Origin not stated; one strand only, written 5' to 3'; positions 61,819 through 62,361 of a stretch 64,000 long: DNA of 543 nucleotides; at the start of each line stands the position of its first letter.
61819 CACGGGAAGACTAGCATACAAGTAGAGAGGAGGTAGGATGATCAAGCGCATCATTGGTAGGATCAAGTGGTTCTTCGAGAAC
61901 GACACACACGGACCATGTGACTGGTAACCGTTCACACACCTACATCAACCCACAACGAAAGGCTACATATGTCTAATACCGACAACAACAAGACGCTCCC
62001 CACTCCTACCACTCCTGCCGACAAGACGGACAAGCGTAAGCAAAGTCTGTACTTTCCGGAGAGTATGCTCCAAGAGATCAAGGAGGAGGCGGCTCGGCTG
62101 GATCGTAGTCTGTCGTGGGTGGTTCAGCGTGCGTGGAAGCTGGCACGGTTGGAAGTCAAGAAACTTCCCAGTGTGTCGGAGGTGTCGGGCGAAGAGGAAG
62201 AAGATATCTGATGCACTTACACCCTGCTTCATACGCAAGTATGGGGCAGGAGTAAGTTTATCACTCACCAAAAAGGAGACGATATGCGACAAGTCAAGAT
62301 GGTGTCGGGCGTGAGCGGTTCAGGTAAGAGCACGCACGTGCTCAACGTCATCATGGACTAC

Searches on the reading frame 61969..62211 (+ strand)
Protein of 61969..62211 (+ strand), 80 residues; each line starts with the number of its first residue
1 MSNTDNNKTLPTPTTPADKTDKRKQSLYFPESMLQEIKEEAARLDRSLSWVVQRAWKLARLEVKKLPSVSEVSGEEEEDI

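Call 91: search_protein_families(library=pfam, proteins=[window:61969-62211:+], max_evalue=0.05)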
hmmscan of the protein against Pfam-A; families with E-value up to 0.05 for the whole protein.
window:61969-62211:+ (80 aa): 4 families
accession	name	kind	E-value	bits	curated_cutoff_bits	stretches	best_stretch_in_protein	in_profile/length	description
PF11560.13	LAP2alpha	-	0.006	16.5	25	1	13-74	19-79/234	Lamina-associated polypeptide 2 alpha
PF19891.5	DUF6364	-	0.0078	17.1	27.3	1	22-72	2-49/70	Family of unknown function (DUF6364)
PF01402.27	RHH_1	-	0.016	15.6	20.5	1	28-55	5-32/39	Ribbon-helix-helix protein, copG family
PF21231.2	GH141_M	-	0.026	14.8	27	1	19-67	45-90/156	GH141 insertion domain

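Call 98: search_protein_families(library=phrogs, proteins=[window:61969-62211:+], max_evalue=0.05)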
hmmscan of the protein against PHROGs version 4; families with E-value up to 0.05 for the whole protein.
window:61969-62211:+ (80 aa): 1 family
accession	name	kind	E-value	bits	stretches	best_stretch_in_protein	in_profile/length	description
phrog_25976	-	unknown function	0.0051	18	1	26-56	18-48/90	-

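Call 100: search_solved_structures(query=window:61969-62211:+, max_evalue=10)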
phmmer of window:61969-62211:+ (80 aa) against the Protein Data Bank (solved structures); distinct sequences matched with E-value up to 10: 4.
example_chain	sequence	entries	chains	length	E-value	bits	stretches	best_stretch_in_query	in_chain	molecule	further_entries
6sbw_A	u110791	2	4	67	8.9e-24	86.1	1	20-79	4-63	CdbA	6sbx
9r1o_A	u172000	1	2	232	0.096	16.3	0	18-54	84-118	sc-apCC-6-DPH-NR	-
2v0x_A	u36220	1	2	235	0.68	13.6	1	13-74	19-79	LAMINA-ASSOCIATED POLYPEPTIDE 2 ISOFORMS ALPHA/ZETA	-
7pze_A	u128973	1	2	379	0.87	13.3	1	11-79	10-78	Chromosome 8, whole genome shotgun sequence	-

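Call 106: search_solved_structures(query=window:61969-62211:+, max_evalue=0.001, show_alignments=1)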
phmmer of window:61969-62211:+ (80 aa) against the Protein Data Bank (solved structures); distinct sequences matched with E-value up to 0.001: 1.
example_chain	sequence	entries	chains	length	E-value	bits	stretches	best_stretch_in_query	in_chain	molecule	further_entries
6sbw_A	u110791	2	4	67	8.9e-24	86.1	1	20-79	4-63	CdbA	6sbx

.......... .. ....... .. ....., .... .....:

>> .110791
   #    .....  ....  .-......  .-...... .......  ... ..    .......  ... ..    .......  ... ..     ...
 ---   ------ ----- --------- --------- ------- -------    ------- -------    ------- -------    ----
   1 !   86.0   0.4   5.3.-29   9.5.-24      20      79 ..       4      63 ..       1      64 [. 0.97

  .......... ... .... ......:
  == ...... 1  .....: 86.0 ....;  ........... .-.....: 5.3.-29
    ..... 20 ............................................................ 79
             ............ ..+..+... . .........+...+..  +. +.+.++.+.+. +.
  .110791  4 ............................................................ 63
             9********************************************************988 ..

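Call 110: search_dna_similar(query=window:61969-62211:+, collection=phages, mode=protein, max_rows=15, max_evalue=0.001)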
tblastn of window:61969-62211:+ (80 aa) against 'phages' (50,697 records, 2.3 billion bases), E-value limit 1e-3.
No match.
